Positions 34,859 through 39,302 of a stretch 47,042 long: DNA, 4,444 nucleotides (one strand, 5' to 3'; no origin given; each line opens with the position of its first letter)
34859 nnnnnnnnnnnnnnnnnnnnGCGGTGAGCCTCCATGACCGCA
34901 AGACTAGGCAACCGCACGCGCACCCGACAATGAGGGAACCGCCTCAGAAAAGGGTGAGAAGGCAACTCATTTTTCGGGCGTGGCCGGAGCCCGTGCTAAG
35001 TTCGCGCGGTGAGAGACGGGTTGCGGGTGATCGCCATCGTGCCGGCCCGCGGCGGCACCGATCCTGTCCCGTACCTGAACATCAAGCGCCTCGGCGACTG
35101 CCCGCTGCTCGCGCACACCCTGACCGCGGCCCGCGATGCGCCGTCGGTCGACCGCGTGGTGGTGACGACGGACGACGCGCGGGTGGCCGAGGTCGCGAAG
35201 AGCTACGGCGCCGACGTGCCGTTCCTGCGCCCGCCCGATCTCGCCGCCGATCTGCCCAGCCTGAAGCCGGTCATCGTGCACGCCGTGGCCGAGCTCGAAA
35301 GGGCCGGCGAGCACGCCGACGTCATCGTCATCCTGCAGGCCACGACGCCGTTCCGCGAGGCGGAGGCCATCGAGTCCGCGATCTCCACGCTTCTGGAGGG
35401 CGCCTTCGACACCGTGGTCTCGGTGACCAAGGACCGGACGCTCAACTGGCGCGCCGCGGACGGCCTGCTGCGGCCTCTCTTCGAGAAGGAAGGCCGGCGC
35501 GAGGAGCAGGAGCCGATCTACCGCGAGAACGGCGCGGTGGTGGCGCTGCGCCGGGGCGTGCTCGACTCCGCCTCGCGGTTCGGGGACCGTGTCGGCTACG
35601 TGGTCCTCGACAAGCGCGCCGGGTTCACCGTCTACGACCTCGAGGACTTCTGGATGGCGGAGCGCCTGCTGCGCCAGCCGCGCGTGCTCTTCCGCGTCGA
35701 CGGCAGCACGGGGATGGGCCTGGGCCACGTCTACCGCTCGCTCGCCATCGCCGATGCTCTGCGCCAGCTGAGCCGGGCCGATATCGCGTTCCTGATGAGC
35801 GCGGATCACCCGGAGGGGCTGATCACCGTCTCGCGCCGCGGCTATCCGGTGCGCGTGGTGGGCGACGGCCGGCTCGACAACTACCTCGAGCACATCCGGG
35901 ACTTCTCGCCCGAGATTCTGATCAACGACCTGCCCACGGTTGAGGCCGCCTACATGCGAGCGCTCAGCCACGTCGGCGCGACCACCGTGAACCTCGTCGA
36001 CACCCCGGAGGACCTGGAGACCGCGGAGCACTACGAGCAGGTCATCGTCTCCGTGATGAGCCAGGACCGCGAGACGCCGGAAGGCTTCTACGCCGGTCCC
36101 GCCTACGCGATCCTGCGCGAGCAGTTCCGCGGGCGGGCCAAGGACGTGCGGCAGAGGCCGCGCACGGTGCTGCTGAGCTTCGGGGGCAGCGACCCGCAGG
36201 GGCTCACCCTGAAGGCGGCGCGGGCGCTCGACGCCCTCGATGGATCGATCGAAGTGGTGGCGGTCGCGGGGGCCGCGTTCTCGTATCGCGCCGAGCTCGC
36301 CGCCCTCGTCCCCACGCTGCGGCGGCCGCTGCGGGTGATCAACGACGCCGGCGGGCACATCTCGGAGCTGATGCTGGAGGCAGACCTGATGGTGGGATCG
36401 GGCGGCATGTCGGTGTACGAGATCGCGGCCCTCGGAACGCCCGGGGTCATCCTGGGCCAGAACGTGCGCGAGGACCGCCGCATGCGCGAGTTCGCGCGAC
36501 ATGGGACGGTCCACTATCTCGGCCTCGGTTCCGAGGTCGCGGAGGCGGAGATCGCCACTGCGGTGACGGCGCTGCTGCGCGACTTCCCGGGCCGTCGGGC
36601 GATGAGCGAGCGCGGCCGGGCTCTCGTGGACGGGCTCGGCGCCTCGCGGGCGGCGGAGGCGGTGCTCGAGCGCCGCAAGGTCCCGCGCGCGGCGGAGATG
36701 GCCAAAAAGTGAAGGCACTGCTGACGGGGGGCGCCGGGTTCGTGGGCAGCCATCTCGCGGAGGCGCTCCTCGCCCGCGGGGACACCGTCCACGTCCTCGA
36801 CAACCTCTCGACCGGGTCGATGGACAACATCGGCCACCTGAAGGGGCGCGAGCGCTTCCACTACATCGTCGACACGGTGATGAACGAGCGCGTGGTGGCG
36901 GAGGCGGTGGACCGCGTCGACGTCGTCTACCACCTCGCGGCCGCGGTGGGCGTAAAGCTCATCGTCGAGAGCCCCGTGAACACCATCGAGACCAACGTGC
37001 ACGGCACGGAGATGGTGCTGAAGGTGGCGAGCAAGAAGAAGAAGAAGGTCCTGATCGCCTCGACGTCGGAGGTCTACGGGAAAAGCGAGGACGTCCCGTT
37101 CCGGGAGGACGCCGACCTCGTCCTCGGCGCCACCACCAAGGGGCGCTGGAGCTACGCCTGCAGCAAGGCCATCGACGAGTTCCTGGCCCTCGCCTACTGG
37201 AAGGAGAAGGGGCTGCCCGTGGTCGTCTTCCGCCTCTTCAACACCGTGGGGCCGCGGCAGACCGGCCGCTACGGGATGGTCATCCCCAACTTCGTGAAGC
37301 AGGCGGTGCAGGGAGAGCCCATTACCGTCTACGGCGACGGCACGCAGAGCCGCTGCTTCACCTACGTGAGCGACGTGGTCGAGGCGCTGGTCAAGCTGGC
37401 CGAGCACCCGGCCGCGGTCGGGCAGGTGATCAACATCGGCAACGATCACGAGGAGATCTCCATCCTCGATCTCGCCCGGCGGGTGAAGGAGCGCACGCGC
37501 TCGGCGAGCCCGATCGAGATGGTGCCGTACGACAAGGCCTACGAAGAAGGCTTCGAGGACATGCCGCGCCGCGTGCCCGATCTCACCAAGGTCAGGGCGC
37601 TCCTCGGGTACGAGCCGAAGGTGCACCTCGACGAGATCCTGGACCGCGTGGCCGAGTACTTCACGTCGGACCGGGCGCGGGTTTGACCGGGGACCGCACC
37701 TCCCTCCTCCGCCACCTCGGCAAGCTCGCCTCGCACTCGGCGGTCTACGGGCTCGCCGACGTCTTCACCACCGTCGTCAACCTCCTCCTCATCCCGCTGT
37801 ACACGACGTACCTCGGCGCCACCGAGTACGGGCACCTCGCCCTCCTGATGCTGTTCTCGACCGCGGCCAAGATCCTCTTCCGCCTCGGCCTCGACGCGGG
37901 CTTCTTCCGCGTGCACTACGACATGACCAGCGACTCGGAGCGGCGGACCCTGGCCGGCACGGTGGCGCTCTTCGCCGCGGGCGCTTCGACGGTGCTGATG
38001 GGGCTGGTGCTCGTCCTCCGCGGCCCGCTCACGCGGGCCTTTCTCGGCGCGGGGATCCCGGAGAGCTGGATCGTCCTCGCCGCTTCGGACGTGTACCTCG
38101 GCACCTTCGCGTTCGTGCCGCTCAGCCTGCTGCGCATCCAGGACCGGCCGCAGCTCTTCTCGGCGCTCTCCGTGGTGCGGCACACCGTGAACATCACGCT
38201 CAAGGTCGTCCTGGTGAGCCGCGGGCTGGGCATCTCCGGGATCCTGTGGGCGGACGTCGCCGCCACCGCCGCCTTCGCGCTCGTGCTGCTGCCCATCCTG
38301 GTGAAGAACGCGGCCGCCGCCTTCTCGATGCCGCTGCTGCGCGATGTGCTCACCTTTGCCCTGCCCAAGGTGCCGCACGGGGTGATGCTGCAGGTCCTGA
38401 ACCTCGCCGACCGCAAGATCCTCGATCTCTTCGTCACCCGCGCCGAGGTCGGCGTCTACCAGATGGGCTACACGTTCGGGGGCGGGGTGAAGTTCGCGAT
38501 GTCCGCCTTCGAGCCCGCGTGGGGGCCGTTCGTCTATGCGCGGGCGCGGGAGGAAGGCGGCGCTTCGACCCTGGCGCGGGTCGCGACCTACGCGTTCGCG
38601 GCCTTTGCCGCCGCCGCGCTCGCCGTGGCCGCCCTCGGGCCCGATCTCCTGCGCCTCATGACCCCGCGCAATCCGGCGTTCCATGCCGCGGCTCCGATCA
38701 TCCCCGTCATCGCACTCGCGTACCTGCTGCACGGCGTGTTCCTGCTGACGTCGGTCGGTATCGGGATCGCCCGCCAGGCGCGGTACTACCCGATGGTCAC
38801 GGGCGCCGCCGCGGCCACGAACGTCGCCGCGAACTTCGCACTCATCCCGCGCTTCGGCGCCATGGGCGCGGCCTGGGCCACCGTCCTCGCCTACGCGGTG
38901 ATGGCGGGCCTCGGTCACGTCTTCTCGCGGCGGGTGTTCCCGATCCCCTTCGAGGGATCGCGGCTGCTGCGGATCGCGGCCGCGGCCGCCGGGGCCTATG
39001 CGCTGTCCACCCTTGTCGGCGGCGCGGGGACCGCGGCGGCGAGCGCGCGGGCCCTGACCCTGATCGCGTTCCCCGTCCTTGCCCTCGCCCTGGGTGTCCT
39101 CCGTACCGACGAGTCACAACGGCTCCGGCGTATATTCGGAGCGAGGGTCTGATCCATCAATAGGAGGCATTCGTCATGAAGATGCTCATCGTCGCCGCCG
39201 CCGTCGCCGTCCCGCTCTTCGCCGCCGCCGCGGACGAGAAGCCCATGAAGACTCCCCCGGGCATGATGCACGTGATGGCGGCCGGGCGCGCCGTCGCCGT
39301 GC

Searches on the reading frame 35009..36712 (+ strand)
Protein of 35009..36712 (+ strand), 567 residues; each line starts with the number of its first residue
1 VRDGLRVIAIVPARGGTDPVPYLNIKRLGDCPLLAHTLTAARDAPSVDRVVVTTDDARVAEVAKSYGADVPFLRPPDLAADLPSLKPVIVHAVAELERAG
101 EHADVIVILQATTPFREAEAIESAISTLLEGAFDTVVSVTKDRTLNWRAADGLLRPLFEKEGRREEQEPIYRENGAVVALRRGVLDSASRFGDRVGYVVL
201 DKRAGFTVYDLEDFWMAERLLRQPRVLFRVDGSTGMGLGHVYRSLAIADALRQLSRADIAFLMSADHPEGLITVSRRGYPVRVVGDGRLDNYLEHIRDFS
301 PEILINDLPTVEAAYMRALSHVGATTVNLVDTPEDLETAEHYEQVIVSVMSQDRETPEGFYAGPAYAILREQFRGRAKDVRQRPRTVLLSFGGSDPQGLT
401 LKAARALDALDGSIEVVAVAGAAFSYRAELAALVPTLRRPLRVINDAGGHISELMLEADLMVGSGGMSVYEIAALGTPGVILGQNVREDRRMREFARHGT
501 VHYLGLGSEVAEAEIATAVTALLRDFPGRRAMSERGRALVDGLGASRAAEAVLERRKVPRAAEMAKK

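Call 53: search_protein_families(library=pfam, proteins=[window:35009-36712:+], max_evalue=1)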
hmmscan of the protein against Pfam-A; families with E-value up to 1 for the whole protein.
window:35009-36712:+ (567 aa): 4 families
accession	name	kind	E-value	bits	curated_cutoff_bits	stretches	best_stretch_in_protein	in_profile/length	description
PF02348.25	CTP_transf_3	-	1.9e-18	67.5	22.6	1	8-141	1-130/217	Cytidylyltransferase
PF12804.13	NTP_transf_3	-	8.6e-06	26.5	27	1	27-150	20-133/160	MobA-like NTP transferase domain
PF01128.25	IspD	-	0.09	13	27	0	27-62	24-59/221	2-C-methyl-D-erythritol 4-phosphate cytidylyltransferase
PF04101.22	Glyco_tran_28_C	-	0.2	12.1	22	1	451-513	65-128/166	Glycosyltransferase family 28 C-terminal domain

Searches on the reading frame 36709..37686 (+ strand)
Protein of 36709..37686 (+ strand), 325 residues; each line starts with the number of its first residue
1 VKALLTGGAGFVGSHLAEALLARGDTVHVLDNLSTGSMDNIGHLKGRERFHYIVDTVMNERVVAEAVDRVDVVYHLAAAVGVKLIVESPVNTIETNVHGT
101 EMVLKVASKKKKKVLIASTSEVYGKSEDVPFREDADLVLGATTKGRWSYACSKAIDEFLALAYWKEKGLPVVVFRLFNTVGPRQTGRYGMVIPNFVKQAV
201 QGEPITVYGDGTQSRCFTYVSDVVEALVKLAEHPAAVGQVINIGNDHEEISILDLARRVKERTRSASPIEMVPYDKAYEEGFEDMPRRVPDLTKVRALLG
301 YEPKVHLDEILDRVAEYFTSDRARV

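Call 53: search_protein_families(library=pfam, proteins=[window:36709-37686:+], max_evalue=1)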
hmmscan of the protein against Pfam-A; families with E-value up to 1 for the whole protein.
window:36709-37686:+ (325 aa): 13 families
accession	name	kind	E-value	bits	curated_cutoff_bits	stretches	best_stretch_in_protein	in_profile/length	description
PF16363.11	GDP_Man_Dehyd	-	2.1e-61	208.7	27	1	4-312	1-330/332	GDP-mannose 4,6 dehydratase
PF01370.27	Epimerase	-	2.2e-57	194.7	20.9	1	3-244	1-240/240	NAD dependent epimerase/dehydratase family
PF02719.21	Polysacc_synt_2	-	1.6e-17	64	20.2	2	4-119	2-128/293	Polysaccharide biosynthesis protein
PF07993.18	NAD_binding_4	-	1.7e-17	63.9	20.1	2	58-189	77-217/258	Male sterility protein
PF01073.25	3Beta_HSD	-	4.5e-16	59.1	22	1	5-228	2-226/280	3-beta hydroxysteroid dehydrogenase/isomerase family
PF04321.23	RmlD_sub_bind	-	4.1e-11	42.9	27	1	1-273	1-240/287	RmlD substrate binding domain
PF13460.12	NAD_binding_10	-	3.4e-05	24.2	27.2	1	7-138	1-116/184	NAD(P)H-binding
PF02737.24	3HCDH_N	-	5.4e-05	23.6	22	1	8-121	6-116/180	3-hydroxyacyl-CoA dehydrogenase, NAD binding domain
PF00106.31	adh_short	-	0.012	15.5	26.6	1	3-101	3-113/195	short chain dehydrogenase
PF22645.1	GKRP_SIS_N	-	0.021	15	27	0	49-119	29-97/113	Glucokinase regulatory protein N-terminal SIS domain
PF03435.24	Sacchrp_dh_NADP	-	0.026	15.3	25.1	1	8-87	5-86/129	Saccharopine dehydrogenase NADP binding domain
PF00070.33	Pyr_redox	-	0.15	13.1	22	1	8-34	6-32/82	Pyridine nucleotide-disulphide oxidoreductase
PF08659.16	KR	-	0.64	10.3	22.6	0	4-108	4-124/180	KR domain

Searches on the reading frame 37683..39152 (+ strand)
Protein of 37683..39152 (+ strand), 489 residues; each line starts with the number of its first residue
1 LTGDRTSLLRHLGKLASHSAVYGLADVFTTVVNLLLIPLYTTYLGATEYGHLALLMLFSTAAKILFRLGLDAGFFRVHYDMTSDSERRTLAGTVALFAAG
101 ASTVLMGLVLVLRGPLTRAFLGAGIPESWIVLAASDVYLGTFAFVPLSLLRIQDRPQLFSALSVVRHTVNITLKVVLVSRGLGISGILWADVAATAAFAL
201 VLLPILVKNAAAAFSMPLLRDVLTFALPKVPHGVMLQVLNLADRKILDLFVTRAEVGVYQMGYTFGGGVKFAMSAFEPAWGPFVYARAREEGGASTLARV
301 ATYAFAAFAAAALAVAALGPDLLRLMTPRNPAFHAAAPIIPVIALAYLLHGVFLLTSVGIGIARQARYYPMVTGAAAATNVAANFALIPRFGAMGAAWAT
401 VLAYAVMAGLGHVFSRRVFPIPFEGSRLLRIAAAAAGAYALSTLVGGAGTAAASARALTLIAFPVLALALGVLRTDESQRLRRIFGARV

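Call 53: search_protein_families(library=pfam, proteins=[window:37683-39152:+], max_evalue=1)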
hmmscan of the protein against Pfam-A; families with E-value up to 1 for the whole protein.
window:37683-39152:+ (489 aa): 2 families
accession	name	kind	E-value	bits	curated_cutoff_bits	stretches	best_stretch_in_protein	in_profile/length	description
PF01943.22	Polysacc_synt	-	1.9e-10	41.1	28.2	1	19-265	5-250/274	Polysaccharide biosynthesis protein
PF13440.11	Polysacc_synt_3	-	2.1e-10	40.8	23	1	44-264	6-219/293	Polysaccharide biosynthesis protein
